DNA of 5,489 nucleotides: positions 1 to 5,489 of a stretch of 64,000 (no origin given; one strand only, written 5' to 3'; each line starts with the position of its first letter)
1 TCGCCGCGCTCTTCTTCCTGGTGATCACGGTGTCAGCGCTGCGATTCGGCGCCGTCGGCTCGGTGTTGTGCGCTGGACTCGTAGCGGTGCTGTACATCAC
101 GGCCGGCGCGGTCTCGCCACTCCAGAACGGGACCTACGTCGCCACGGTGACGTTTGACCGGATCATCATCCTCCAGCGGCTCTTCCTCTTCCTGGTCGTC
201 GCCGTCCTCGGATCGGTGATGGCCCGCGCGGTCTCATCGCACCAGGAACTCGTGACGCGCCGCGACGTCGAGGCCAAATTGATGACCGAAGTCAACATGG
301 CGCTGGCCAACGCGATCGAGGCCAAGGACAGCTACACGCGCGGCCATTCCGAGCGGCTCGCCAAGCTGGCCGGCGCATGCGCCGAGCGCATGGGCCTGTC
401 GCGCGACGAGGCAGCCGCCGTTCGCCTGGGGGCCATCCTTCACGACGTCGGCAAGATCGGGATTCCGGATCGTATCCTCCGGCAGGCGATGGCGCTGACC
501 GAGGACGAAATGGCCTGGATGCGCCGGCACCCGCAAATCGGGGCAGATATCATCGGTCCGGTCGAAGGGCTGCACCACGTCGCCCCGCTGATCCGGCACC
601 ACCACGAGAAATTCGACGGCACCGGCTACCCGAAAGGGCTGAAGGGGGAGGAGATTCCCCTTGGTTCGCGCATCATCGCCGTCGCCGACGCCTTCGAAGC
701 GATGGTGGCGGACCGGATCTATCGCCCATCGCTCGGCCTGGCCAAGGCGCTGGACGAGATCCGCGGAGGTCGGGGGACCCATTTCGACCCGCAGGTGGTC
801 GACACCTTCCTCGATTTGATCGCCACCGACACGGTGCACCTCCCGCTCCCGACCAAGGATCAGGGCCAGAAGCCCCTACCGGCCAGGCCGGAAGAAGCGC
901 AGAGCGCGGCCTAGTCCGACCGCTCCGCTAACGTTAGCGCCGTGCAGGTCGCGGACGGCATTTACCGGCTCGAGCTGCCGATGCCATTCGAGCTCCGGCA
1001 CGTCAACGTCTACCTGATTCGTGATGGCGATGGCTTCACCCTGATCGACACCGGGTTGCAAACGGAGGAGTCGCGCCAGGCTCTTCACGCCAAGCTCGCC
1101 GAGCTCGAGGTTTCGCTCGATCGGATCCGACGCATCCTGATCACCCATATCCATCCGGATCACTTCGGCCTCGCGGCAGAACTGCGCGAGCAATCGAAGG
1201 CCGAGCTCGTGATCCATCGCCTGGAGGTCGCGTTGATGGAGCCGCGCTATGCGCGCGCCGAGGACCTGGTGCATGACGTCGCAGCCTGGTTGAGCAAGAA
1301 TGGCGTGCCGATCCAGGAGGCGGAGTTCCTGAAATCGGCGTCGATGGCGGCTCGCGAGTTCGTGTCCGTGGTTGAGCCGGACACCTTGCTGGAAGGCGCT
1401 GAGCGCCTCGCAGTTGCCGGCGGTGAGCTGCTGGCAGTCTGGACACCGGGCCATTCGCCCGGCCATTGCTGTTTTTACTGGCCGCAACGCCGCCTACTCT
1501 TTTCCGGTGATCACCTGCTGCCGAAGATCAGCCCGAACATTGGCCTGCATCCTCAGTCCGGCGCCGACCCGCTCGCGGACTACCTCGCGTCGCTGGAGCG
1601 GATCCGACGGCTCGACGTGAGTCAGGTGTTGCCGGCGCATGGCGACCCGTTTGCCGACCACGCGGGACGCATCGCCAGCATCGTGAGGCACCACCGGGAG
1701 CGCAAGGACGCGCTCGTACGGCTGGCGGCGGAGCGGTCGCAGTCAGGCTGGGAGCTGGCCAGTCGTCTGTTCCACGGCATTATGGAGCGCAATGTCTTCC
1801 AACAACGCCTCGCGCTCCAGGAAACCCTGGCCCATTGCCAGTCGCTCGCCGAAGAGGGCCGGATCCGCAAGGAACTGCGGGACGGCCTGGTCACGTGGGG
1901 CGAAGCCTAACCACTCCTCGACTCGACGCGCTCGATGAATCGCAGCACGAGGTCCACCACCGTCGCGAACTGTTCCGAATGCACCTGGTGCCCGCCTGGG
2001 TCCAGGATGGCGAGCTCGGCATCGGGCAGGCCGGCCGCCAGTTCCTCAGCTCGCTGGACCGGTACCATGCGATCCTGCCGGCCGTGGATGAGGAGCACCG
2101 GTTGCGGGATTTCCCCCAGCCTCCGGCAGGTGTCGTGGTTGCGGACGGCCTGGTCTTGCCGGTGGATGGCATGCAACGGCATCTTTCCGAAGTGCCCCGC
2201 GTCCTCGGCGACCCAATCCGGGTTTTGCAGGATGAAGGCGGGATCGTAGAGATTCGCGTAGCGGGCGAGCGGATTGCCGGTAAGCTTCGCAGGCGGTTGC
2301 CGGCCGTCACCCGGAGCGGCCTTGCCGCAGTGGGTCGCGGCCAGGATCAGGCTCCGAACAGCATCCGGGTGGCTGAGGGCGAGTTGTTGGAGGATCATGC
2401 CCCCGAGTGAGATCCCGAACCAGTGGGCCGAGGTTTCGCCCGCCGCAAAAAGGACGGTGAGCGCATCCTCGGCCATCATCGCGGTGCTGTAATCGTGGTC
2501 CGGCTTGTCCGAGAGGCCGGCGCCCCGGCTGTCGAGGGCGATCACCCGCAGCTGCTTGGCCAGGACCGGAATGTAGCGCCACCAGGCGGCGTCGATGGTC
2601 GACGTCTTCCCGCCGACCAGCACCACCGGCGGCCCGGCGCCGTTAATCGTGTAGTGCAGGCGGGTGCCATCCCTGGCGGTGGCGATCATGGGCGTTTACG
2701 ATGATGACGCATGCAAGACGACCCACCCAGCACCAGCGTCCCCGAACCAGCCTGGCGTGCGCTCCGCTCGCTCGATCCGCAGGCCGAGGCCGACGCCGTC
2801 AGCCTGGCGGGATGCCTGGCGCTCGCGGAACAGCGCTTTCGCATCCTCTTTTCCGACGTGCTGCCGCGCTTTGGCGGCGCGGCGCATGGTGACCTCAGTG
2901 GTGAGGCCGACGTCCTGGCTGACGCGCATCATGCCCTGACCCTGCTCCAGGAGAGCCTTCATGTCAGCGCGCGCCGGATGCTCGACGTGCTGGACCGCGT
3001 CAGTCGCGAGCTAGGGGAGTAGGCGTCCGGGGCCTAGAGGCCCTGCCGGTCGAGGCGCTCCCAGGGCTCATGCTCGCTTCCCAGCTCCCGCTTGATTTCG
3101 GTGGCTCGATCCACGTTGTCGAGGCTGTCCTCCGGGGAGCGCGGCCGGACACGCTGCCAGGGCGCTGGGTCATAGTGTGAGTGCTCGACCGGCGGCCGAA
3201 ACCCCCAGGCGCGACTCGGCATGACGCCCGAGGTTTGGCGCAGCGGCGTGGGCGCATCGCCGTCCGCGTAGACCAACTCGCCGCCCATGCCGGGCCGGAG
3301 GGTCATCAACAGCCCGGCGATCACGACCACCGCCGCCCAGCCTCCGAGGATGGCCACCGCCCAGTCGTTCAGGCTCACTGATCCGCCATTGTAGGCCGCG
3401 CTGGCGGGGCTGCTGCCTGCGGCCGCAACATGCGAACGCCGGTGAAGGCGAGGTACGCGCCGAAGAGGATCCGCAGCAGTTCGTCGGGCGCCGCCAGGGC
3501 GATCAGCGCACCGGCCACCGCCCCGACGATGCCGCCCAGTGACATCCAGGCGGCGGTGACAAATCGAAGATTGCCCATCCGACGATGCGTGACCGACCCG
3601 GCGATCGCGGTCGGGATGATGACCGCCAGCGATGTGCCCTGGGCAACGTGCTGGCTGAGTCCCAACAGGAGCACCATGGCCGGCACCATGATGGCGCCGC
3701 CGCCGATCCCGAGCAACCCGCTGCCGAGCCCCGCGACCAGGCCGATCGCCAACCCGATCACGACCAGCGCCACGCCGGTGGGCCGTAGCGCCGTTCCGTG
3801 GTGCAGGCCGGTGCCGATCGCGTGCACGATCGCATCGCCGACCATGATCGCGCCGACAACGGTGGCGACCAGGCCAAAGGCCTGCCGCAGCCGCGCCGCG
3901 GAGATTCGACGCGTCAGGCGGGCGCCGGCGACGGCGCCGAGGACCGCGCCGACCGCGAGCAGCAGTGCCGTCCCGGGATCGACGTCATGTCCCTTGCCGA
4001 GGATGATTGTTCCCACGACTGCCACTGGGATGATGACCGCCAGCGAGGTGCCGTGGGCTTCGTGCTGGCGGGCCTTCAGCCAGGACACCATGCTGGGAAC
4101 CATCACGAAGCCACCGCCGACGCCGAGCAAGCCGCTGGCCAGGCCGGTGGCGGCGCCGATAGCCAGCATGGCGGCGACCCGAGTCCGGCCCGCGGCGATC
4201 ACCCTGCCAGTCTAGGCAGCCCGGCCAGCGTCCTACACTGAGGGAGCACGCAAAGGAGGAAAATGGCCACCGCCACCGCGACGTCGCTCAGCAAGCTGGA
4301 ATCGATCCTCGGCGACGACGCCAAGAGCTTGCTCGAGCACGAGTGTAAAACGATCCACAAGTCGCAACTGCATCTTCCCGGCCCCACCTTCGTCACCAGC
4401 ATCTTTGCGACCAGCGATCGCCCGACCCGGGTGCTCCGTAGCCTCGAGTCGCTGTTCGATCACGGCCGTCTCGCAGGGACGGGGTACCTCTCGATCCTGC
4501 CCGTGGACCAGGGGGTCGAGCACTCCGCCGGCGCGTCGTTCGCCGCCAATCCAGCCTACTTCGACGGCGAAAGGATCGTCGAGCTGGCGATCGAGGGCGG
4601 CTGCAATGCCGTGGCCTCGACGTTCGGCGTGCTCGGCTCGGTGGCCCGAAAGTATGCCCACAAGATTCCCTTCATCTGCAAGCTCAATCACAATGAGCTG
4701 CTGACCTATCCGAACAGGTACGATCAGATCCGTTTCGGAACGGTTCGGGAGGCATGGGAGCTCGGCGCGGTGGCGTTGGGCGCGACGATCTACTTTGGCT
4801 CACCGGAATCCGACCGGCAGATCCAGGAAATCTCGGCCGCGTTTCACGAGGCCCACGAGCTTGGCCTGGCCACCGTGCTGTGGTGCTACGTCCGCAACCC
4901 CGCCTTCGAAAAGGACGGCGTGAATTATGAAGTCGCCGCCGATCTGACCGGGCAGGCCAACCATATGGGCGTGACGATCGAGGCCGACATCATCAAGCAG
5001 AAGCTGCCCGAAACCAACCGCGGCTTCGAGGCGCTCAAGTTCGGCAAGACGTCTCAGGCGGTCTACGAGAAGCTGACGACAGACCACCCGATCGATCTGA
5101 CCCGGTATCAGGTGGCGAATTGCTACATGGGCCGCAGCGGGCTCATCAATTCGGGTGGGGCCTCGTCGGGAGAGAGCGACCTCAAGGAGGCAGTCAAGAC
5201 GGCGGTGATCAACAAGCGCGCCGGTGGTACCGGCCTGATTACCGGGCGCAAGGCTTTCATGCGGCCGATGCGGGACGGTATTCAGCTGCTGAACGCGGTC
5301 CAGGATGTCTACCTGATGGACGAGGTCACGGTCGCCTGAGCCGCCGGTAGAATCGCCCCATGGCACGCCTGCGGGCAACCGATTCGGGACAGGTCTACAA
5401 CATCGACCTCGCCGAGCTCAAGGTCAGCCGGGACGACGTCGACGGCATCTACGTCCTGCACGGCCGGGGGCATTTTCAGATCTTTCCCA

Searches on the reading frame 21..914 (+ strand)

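Call 49: search_protein_families(library=pfam, proteins=[window:21-914:+], max_evalue=0.00001)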
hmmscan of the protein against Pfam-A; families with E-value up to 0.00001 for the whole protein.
window:21-914:+ (297 aa): 2 families
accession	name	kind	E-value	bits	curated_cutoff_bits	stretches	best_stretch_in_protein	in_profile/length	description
PF13487.12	HD_5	-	6.9e-43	146.8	27.2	1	95-259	3-170/170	HD domain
PF01966.28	HD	-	8.3e-23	81.3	22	1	108-228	3-116/116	HD domain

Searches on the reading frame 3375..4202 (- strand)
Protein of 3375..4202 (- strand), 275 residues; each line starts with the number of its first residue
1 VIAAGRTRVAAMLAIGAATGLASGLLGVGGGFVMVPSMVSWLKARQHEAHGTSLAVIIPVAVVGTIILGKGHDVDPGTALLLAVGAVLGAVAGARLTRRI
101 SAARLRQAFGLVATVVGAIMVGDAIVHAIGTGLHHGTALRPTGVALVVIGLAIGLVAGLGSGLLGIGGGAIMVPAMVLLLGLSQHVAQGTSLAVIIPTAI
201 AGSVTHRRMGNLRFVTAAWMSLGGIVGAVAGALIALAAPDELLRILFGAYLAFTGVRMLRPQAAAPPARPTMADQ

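Call 49: search_protein_families(library=pfam, proteins=[window:3375-4202:-], max_evalue=0.00001)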
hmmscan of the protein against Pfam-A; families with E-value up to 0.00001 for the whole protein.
window:3375-4202:- (275 aa): 1 family
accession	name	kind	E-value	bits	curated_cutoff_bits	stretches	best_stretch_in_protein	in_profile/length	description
PF01925.25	TauE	-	1.6e-50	172.4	32.6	2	151-264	2-113/237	Sulfite exporter TauE/SafE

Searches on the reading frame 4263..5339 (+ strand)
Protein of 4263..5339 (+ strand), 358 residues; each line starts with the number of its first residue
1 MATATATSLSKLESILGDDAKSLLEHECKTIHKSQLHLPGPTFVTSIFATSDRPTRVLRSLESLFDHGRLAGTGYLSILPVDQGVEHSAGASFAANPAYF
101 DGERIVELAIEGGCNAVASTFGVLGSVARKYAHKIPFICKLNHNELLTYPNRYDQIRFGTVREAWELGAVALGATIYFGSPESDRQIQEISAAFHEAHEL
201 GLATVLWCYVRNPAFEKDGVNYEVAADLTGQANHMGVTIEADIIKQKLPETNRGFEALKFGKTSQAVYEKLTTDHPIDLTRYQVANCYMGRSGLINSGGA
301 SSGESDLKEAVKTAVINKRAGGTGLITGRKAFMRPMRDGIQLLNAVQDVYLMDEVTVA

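Call 49: search_protein_families(library=pfam, proteins=[window:4263-5339:+], max_evalue=0.00001)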
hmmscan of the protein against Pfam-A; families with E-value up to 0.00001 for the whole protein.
window:4263-5339:+ (358 aa): 1 family
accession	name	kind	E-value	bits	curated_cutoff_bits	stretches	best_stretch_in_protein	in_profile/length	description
PF01791.15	DeoC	-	5.8e-60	203.2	23.8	1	77-333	2-228/229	DeoC/LacD family aldolase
